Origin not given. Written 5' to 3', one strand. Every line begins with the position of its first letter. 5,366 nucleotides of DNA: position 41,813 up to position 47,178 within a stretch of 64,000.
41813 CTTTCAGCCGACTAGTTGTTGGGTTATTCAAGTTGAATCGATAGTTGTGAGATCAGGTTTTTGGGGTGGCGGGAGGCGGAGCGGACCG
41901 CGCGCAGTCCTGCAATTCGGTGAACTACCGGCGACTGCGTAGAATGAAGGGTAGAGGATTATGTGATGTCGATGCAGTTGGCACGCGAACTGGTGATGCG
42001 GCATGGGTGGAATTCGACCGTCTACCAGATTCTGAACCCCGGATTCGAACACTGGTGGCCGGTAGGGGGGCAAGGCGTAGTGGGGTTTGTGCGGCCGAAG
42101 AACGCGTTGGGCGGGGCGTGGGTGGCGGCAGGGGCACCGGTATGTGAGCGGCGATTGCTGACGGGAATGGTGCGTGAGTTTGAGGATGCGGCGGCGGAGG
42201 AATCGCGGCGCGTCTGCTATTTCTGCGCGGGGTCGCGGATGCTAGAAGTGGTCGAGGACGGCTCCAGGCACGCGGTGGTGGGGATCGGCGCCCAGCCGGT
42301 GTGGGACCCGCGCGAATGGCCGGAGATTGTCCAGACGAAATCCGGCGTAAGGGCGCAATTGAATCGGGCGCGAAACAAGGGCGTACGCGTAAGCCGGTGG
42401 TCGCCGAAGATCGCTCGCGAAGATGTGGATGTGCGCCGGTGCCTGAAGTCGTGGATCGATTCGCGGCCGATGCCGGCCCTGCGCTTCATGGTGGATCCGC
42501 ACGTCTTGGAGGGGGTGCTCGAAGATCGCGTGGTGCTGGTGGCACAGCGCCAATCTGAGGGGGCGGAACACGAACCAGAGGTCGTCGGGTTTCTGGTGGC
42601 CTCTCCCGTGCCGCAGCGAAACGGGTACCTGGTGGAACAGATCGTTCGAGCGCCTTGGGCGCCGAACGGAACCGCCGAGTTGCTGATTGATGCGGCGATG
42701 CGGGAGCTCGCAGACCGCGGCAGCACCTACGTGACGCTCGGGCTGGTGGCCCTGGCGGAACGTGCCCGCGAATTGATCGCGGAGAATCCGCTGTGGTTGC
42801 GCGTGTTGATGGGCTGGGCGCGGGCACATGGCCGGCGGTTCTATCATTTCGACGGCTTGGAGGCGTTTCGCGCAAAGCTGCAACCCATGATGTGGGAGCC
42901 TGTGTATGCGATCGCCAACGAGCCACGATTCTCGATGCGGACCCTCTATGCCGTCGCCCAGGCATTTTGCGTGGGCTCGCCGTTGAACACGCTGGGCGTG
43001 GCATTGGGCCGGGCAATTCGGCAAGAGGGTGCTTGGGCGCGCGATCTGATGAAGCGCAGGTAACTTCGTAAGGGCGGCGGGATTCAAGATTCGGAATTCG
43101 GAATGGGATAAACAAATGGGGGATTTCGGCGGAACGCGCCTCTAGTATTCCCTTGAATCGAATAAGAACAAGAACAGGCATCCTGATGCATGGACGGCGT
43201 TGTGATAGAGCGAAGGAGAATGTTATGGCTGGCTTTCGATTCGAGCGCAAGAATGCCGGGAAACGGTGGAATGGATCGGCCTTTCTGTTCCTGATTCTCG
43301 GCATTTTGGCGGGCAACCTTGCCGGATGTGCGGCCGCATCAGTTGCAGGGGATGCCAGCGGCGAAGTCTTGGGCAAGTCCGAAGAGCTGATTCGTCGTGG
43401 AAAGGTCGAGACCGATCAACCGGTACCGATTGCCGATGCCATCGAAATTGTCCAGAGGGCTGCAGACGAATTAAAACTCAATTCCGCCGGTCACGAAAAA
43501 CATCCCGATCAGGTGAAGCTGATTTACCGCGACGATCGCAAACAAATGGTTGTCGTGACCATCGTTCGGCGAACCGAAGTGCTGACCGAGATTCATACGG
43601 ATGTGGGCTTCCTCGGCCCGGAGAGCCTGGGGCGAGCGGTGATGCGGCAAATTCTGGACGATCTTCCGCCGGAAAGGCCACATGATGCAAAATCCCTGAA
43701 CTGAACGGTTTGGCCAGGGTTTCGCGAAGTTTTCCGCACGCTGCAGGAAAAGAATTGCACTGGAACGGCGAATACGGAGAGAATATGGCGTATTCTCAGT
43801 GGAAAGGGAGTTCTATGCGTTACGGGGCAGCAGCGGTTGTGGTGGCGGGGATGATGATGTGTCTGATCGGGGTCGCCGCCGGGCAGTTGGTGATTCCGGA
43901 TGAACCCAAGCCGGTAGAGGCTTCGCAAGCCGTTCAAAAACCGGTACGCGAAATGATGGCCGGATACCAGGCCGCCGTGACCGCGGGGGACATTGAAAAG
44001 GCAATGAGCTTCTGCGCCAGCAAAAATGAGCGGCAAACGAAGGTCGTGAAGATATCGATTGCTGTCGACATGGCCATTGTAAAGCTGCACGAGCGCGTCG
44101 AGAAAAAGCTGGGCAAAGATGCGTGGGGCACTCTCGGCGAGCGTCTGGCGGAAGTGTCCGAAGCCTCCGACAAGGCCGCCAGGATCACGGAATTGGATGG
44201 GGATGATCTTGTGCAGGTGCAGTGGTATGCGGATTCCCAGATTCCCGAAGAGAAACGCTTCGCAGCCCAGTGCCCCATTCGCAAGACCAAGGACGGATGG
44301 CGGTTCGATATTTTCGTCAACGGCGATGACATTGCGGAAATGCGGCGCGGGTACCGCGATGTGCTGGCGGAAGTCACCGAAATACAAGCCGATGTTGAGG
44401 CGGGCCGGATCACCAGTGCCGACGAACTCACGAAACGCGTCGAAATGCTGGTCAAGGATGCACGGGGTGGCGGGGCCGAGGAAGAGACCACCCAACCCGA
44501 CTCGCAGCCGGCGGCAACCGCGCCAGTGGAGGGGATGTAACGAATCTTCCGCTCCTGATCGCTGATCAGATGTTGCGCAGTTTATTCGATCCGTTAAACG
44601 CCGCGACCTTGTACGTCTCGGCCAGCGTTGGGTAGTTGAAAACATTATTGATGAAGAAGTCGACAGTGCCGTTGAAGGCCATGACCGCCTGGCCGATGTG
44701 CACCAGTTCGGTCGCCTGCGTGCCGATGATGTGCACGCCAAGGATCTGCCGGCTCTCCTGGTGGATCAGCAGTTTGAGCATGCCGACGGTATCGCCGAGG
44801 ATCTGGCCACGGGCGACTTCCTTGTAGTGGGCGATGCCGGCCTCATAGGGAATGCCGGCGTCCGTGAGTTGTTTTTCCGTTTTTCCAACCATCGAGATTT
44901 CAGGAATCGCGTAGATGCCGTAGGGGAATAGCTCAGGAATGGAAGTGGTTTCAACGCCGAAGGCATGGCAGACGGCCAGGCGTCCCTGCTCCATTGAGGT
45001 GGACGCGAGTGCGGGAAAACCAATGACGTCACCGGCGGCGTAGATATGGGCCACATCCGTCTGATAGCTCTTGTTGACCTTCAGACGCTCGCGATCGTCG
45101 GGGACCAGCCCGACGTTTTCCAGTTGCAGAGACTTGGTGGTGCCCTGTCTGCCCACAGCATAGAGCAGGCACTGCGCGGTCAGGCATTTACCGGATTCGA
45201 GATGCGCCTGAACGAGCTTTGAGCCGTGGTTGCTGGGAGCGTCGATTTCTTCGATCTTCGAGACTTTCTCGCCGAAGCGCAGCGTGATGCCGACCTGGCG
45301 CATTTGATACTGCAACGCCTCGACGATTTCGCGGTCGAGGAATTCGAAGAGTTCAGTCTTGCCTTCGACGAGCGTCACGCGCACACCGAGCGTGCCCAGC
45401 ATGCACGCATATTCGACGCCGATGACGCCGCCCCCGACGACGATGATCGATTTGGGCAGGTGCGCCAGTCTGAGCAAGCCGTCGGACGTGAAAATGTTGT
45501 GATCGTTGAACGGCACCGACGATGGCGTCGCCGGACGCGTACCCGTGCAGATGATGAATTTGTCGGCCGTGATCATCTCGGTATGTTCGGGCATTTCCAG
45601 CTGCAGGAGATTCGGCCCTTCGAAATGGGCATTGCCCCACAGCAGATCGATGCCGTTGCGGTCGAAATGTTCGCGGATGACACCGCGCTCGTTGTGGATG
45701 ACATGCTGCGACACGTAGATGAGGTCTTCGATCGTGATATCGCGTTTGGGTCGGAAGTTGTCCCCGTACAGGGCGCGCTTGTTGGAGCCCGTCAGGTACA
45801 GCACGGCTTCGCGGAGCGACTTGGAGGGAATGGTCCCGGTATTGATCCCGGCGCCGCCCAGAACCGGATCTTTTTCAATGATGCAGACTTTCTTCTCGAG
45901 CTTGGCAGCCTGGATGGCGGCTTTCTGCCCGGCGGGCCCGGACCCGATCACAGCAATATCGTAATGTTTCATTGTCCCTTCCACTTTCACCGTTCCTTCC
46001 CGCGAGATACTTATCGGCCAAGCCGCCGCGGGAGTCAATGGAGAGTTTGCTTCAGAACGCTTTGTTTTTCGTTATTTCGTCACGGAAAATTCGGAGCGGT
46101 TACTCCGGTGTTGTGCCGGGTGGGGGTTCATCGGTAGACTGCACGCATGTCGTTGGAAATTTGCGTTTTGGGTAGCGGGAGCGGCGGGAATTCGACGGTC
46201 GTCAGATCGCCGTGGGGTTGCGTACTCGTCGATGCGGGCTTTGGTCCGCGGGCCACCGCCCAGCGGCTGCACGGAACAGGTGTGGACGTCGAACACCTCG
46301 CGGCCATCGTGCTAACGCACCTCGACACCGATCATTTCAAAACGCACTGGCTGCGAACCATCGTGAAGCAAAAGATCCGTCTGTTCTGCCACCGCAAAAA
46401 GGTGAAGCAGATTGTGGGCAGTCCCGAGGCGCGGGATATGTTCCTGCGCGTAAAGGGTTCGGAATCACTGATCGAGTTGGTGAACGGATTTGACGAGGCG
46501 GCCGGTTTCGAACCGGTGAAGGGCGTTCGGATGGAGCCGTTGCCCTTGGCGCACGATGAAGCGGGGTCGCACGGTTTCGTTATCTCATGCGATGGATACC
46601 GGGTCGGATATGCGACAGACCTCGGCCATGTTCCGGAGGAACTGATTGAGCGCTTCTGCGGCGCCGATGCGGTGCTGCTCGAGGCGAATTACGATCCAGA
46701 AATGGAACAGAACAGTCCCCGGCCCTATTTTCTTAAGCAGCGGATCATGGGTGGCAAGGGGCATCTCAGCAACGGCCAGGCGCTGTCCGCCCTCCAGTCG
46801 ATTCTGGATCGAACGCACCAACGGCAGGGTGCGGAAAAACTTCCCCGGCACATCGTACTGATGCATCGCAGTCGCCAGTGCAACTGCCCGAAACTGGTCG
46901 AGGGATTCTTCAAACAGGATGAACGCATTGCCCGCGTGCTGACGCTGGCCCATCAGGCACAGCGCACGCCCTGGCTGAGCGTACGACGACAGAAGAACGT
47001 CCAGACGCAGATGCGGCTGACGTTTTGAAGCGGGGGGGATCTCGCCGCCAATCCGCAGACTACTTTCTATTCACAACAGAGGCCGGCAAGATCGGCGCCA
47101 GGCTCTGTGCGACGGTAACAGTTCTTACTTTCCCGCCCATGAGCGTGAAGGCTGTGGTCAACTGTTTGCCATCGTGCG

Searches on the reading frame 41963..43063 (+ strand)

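Call 39: search_protein_families(library=ncbifam, proteins=[window:41963-43063:+], max_evalue=0.00001)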
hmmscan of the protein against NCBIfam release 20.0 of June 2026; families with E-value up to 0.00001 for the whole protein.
window:41963-43063:+ (366 aa): 1 family
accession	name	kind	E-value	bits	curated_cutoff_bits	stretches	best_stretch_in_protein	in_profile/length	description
NF033480.1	bifunc_MprF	equivalog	7.7e-11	41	600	1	204-332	712-836/841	bifunctional lysylphosphatidylglycerol flippase/synthetase MprF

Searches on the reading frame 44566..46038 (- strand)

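Call 39: search_protein_families(library=ncbifam, proteins=[window:44566-46038:-], max_evalue=0.00001)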
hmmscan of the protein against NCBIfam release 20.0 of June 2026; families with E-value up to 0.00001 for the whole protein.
window:44566-46038:- (490 aa): 71 families (the best 25 are shown)
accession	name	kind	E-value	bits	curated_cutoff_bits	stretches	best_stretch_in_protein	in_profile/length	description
NF003585.0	PRK05249.1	equivalog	3e-189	629.4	465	1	22-488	3-462/464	Si-specific NAD(P)(+) transhydrogenase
TIGR01350.1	lipoamide_DH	equivalog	4.6e-102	342.1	408.8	1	25-482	1-453/461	dihydrolipoyl dehydrogenase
TIGR02053.1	MerA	equivalog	6.3e-82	276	454.45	1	26-481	1-451/465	mercury(II) reductase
NF004776.0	PRK06116.1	equivalog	1.7e-68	231.7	480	1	23-475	2-445/450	glutathione-disulfide reductase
NF004991.0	PRK06370.1-3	subfamily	1.8e-65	221.5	620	1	24-480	34-484/509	FAD-containing oxidoreductase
NF041853.1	hythiocyan_redase_MerA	equivalog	4.7e-65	220.1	650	1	23-476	1-434/440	hypothiocyanous acid reductase MerA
NF005884.0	PRK07846.1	equivalog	1.8e-64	218.1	501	1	23-474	1-442/454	mycothione reductase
NF004992.0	PRK06370.1-4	equivalog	1.4e-62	211.7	629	1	23-475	2-447/459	FAD-containing oxidoreductase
NF005572.0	PRK07251.1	equivalog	2.2e-62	211.2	537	1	23-476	1-432/438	FAD-containing oxidoreductase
NF004943.0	PRK06292.2-1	equivalog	1.2e-61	208.9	432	1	23-480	1-452/456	dihydrolipoyl dehydrogenase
NF005883.0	PRK07845.1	equivalog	1.3e-61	209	479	1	27-479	4-455/466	NAD(P)H-quinone dehydrogenase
NF040477.1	chlor_oxi_RclA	equivalog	4.2e-61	206.9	740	1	23-476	1-433/441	reactive chlorine resistance oxidoreductase RclA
NF004939.0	PRK06292.1-1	equivalog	1e-59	202.5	435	1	23-488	3-463/476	dihydrolipoyl dehydrogenase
NF004946.0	PRK06292.2-4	subfamily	3.4e-59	200.9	634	1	23-483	1-469/487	dihydrolipoyl dehydrogenase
NF004945.0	PRK06292.2-3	equivalog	7.2e-59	199.9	494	1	23-475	1-444/457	dihydrolipoyl dehydrogenase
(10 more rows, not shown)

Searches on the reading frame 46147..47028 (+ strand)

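Call 39: search_protein_families(library=ncbifam, proteins=[window:46147-47028:+], max_evalue=0.00001)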
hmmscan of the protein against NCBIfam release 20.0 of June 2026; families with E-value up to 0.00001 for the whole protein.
window:46147-47028:+ (293 aa): 1 family
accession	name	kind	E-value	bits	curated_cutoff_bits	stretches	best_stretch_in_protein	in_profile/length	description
NF000806.0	PRK00055.2-4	equivalog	5.8e-07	29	363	1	9-96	8-98/280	ribonuclease Z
